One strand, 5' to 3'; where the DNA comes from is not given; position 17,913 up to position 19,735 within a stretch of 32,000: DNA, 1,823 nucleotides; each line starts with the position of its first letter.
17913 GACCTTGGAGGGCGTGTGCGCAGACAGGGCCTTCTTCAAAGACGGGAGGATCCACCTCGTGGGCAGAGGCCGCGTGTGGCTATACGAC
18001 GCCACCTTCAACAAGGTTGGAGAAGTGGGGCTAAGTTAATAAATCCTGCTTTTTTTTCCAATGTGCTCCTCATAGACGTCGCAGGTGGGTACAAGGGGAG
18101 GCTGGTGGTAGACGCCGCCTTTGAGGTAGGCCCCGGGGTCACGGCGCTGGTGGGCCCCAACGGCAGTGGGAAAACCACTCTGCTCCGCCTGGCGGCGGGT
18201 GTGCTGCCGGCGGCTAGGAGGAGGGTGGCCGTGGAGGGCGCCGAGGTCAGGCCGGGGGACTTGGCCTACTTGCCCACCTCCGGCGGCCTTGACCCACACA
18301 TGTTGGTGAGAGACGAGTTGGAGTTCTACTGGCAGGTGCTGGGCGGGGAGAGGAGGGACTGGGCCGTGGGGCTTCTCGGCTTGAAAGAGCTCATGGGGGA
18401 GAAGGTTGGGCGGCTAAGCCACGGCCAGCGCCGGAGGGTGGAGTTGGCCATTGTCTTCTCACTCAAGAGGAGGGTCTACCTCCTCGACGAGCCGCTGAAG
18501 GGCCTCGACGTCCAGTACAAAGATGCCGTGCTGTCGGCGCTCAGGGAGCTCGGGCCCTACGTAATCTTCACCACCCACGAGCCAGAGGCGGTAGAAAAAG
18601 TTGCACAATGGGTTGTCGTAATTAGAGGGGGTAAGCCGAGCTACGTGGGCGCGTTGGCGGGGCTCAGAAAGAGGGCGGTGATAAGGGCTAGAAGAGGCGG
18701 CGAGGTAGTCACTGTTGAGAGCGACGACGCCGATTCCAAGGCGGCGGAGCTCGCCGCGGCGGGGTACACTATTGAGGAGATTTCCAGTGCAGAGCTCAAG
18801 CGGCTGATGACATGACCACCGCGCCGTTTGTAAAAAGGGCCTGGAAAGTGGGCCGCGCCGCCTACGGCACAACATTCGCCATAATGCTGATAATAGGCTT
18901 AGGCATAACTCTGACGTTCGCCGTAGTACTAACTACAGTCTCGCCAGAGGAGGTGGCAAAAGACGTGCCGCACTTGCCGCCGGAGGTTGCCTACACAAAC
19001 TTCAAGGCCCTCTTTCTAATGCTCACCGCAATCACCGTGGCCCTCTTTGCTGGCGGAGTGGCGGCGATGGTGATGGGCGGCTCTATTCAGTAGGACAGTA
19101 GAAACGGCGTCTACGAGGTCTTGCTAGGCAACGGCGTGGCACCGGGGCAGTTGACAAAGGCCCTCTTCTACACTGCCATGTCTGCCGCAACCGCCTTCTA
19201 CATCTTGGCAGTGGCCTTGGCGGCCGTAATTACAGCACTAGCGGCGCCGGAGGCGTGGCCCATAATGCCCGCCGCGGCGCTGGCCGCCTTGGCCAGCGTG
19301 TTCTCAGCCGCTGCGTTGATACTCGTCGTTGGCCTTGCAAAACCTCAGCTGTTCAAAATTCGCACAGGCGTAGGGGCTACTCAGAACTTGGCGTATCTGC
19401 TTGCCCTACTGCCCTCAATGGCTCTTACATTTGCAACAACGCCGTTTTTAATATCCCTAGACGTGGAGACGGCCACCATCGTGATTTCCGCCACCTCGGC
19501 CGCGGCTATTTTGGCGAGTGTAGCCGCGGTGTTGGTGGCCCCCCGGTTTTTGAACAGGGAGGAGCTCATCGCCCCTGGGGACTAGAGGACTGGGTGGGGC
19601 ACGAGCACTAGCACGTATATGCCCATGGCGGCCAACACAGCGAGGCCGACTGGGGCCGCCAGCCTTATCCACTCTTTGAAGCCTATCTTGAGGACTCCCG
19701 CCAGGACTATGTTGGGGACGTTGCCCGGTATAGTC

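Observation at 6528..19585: Pattern: three unrelated conserved genes within 13 kb each carry exactly one internal stop, always TAG, with undegraded downstream frames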

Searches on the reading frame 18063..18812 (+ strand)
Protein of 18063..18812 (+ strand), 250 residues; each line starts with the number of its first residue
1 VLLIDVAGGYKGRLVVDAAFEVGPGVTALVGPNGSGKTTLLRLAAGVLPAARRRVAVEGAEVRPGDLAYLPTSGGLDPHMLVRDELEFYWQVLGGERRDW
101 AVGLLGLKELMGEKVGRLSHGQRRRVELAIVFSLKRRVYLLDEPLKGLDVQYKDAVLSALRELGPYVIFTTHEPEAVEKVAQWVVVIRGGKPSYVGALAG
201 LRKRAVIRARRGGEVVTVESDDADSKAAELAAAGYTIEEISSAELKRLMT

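Call 65: search_protein_families(library=ncbifam, proteins=[window:18063-18812:+], max_evalue=0.1)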
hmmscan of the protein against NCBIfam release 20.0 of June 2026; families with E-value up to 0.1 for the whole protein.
window:18063-18812:+ (250 aa): 201 families (the best 25 are shown)
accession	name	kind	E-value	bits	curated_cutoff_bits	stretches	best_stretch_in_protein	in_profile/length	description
TIGR01189.1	ccmA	equivalog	2e-25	89.6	131.6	1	18-179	19-192/198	heme ABC exporter ATP-binding protein CcmA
TIGR02142.1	modC_ABC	equivalog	2.3e-24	86.3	285.05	1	12-209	10-227/353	molybdenum ABC transporter ATP-binding protein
TIGR03873.1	F420-0_ABC_ATP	hypoth_equivalog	5.2e-22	78.3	372.4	2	101-212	121-235/256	putative F420-0 ABC transporter ATP-binding protein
TIGR01188.1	drrA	subfamily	6.5e-22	78.2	312.45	2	102-239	109-243/302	daunorubicin resistance ABC transporter, ATP-binding protein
NF010061.0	PRK13538.1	equivalog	7.9e-22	77.8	195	1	19-177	25-196/211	cytochrome c biogenesis heme-transporting ATPase CcmA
TIGR03864.1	PQQ_ABC_ATP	hypoth_equivalog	1.3e-21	77.1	302.25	1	15-203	17-221/236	ABC transporter, ATP-binding subunit, PQQ-dependent alcohol dehydrogenase system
NF040873.1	AztA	equivalog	6.3e-21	74.8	220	1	25-183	19-188/191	zinc ABC transporter ATP-binding protein AztA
NF000355.4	ribo_prot_ABC_F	equivalog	1.8e-20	73.3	380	2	109-184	421-496/499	ribosomal protection-like ABC-F family protein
TIGR02857.1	CydD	equivalog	2.8e-20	72.8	435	2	106-185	447-528/529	thiol reductant ABC exporter subunit CydD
TIGR00968.1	3a0106s01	subfamily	6.1e-20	71.7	342.75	1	20-199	21-216/237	sulfate ABC transporter ATP-binding protein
TIGR04521.1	ECF_ATPase_2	equivalog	2.3e-19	69.5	330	2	101-196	127-227/279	energy-coupling factor transporter ATPase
NF053840.1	MnTportMntADein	equivalog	3.6e-19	69.3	400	2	106-187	122-206/240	manganese ABC transporter ATP-binding protein MntA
TIGR01166.1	cbiO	subfamily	6.7e-19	68.1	211.8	2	99-173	109-186/190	cobalt ABC transporter, ATP-binding protein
TIGR03771.1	anch_rpt_ABC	equivalog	7.1e-19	68.4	268.8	2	104-188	100-187/223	anchored repeat-type ABC transporter ATP-binding subunit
TIGR03522.1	GldA_ABC_ATP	equivalog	1e-17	64.6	402.6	1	15-198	17-216/301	gliding motility-associated ABC transporter ATP-binding subunit GldA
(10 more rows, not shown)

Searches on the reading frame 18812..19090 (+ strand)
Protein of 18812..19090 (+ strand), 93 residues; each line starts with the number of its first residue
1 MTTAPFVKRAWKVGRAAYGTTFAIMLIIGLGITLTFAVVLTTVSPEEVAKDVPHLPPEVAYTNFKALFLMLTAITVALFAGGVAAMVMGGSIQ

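Call 60: search_protein_families(library=pfam, proteins=[window:18812-19090:+], max_evalue=0.01)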
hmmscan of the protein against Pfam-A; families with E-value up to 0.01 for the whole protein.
window:18812-19090:+ (93 aa): 0 families

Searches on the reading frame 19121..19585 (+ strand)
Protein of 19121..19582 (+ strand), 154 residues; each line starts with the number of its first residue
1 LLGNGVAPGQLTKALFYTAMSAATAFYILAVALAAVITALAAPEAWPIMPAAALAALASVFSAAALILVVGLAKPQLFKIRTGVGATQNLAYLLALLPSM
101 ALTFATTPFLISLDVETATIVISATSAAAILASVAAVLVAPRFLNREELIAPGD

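Call 60: search_protein_families(library=pfam, proteins=[window:19121-19582:+], max_evalue=0.01)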
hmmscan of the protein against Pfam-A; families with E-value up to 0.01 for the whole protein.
window:19121-19582:+ (154 aa): 0 families

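Call 65: search_protein_families(library=ncbifam, proteins=[L012:7867-8646:+, L011:10001-10450:+], max_evalue=0.1)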
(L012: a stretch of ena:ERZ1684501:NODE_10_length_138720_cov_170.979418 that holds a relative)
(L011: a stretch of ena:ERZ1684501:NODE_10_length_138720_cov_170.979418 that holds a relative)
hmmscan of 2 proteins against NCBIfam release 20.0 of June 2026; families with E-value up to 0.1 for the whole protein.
L012:7867-8646:+ (260 aa): 0 families

L011:10001-10450:+ (150 aa): 0 families
